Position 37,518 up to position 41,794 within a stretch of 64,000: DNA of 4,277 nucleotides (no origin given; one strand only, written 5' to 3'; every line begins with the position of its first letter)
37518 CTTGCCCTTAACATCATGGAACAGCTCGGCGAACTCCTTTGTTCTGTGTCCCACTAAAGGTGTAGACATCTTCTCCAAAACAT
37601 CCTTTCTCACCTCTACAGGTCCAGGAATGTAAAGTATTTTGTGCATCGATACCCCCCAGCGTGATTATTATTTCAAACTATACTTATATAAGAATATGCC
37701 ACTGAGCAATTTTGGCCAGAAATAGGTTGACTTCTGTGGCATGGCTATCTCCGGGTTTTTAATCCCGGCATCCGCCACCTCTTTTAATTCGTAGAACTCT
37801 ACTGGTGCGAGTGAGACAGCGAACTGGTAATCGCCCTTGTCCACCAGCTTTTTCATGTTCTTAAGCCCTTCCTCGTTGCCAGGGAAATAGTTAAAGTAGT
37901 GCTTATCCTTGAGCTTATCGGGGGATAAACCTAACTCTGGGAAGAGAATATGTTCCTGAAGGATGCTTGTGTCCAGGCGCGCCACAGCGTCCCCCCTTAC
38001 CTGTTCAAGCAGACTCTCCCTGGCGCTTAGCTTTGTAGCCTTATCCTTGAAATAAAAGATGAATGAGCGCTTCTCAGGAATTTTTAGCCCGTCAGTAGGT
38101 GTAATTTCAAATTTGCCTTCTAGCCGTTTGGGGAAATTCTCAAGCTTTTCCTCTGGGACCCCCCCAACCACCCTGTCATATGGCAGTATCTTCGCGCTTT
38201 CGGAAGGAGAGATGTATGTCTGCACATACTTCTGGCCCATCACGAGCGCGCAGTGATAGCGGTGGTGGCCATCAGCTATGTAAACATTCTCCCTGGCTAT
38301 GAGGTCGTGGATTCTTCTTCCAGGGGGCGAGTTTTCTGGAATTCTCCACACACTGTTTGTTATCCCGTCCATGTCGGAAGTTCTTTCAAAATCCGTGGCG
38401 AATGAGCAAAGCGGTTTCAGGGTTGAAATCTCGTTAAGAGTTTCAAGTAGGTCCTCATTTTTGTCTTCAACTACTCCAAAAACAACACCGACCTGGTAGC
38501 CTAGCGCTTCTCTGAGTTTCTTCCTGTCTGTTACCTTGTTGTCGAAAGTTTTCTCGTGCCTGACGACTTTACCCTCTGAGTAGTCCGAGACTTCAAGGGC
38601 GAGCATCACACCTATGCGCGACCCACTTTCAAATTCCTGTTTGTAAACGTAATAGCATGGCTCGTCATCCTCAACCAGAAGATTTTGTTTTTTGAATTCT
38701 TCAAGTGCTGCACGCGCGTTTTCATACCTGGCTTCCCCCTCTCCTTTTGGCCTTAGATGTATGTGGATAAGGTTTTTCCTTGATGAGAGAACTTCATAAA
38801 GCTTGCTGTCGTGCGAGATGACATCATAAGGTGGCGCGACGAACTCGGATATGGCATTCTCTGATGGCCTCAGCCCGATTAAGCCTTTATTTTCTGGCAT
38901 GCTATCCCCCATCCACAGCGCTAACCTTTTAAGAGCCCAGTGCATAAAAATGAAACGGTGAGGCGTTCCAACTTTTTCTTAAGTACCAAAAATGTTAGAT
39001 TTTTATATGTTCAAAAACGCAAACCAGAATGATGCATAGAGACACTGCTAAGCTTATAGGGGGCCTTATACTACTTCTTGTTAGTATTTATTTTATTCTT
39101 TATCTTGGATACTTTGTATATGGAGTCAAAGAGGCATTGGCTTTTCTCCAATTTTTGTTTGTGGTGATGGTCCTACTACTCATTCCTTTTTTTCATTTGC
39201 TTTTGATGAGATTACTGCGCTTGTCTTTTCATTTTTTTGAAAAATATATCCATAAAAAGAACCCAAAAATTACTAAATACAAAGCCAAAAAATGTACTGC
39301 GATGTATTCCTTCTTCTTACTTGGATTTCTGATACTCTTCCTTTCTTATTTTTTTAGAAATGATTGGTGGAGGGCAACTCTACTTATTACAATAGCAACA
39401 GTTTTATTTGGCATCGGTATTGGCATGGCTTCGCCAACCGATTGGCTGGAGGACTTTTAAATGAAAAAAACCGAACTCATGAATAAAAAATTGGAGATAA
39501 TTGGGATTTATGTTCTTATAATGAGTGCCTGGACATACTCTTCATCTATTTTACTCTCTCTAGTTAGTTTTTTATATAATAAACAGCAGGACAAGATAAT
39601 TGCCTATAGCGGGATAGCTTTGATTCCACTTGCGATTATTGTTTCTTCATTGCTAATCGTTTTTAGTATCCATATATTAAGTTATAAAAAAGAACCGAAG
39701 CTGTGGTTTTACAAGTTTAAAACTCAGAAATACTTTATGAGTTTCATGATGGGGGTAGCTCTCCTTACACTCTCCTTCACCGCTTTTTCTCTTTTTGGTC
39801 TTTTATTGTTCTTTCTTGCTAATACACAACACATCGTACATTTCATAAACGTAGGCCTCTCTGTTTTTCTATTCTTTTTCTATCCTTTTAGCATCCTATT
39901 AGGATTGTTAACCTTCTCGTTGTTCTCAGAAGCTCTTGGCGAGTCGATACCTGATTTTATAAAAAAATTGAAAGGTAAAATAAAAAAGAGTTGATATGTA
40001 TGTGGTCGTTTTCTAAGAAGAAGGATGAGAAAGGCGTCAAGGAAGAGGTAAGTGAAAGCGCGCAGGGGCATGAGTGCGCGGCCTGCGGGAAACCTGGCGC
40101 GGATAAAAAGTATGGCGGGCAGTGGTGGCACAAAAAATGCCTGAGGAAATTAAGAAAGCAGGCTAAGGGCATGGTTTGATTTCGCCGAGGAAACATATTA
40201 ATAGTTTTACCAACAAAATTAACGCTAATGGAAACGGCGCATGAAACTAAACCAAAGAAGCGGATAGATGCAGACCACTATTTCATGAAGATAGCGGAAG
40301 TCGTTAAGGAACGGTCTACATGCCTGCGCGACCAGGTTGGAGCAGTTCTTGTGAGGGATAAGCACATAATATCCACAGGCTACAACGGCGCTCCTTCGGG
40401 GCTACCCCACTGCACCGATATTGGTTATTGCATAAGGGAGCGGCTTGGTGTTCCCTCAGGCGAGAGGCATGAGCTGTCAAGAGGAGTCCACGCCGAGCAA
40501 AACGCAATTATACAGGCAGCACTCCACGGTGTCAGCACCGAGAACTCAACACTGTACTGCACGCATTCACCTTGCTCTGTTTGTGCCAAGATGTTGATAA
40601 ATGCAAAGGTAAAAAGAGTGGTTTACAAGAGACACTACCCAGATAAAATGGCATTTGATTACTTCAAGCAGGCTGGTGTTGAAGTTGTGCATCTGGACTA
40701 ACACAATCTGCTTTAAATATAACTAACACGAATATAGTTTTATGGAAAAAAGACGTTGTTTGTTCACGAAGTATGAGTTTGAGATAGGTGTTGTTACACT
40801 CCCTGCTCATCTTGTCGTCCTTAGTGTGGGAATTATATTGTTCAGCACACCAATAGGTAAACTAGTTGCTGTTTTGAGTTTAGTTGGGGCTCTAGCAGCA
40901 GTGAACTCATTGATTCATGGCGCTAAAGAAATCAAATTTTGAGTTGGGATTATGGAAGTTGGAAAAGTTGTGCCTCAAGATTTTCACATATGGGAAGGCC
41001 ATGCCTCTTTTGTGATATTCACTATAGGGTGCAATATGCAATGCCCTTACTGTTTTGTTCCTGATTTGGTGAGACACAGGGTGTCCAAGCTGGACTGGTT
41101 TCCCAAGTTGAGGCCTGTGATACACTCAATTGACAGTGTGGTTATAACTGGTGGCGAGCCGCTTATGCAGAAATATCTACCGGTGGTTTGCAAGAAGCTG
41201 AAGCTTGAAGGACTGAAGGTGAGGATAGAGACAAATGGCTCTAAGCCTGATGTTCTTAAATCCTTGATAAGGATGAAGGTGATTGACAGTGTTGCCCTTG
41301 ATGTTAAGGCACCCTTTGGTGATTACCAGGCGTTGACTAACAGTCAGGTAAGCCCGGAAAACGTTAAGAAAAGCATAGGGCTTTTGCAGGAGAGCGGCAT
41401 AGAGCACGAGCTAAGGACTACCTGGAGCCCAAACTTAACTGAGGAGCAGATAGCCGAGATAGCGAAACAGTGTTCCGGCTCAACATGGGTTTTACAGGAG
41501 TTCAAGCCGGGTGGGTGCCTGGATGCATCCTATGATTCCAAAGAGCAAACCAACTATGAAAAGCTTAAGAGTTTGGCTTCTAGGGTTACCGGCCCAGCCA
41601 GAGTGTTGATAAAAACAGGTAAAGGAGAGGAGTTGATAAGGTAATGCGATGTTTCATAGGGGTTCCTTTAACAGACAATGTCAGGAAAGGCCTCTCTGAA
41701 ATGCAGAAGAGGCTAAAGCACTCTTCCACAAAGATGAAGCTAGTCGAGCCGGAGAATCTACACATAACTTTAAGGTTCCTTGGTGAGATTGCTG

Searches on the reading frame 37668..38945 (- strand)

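Call 69: search_protein_families(library=pfam, proteins=[window:37668-38945:-], max_evalue=1e-8)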
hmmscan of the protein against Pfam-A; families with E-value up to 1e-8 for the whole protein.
window:37668-38945:- (425 aa): 1 family
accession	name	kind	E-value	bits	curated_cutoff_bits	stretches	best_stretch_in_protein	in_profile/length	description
PF06245.16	DUF1015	-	2.2e-57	194.9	25.8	1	24-327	6-325/325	Protein of unknown function (DUF1015)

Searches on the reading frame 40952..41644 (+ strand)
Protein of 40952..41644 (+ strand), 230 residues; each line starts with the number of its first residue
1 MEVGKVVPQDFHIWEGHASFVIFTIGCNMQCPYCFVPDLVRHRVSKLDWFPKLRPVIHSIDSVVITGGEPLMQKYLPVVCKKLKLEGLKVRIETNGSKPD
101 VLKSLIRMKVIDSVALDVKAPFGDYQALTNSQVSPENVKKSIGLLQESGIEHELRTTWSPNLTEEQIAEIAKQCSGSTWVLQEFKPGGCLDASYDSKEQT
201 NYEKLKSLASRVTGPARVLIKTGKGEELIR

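Call 46: search_protein_families(library=ncbifam, proteins=[window:40952-41644:+], max_evalue=0.00001)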
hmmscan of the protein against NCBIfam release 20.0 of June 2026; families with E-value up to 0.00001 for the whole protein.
window:40952-41644:+ (230 aa): 14 families
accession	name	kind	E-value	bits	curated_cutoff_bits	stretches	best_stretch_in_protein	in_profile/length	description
TIGR02495.1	NrdG2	equivalog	8.4e-42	142.7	131.15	1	7-184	6-192/193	anaerobic ribonucleoside-triphosphate reductase activating protein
TIGR04041.1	activase_YjjW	hypoth_equivalog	1.3e-13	51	250.2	1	57-211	106-264/276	YjjW family glycine radical enzyme activase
TIGR02493.1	PFLA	equivalog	3.7e-11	42.9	231.75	1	19-172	17-181/235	pyruvate formate-lyase-activating protein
TIGR03963.1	rSAM_QueE_Clost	equivalog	1.4e-10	41.2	260.1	1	18-123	21-127/219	putative 7-carboxy-7-deazaguanine synthase QueE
TIGR02666.1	moaA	equivalog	9.5e-10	37.9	284.05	1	26-188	19-196/336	GTP 3',8-cyclase MoaA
TIGR04317.1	W_rSAM_matur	equivalog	3.9e-08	32.8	380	1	20-149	7-140/349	tungsten cofactor oxidoreductase radical SAM maturase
NF045574.1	sacti_mat_StsB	exception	3.9e-08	32.6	625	1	21-156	100-239/466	StsB family radical SAM/SPASM domain sactipeptide maturase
NF038283.1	viperin_w_prok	equivalog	8.2e-08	31.7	180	1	24-171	9-175/281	viperin family antiviral radical SAM protein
TIGR02668.1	moaA_archaeal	equivalog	5.9e-07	28.8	325.25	1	24-175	17-174/303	GTP 3',8-cyclase MoaA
TIGR04251.1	SCM_rSAM_ScmF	equivalog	6.9e-07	29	400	1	20-118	7-115/353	SynChlorMet cassette radical SAM/SPASM protein ScmF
TIGR04349.1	rSAM_QueE_gams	hypoth_equivalog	7.5e-07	29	300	1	20-121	23-118/210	7-carboxy-7-deazaguanine synthase QueE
NF007483.0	PRK10076.1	equivalog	2.3e-06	27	326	0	61-151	119-208/292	[formate-C-acetyltransferase]-activating enzyme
TIGR02494.1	PFLE_PFLC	subfamily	4e-06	26.3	174.35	0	63-158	127-221/293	glycyl-radical enzyme activating protein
NF048010.1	SfplDhtActHpsHDes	equivalog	9.8e-06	24.6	430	0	63-172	135-247/298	(2S)-3-sulfopropanediol dehydratase activating enzyme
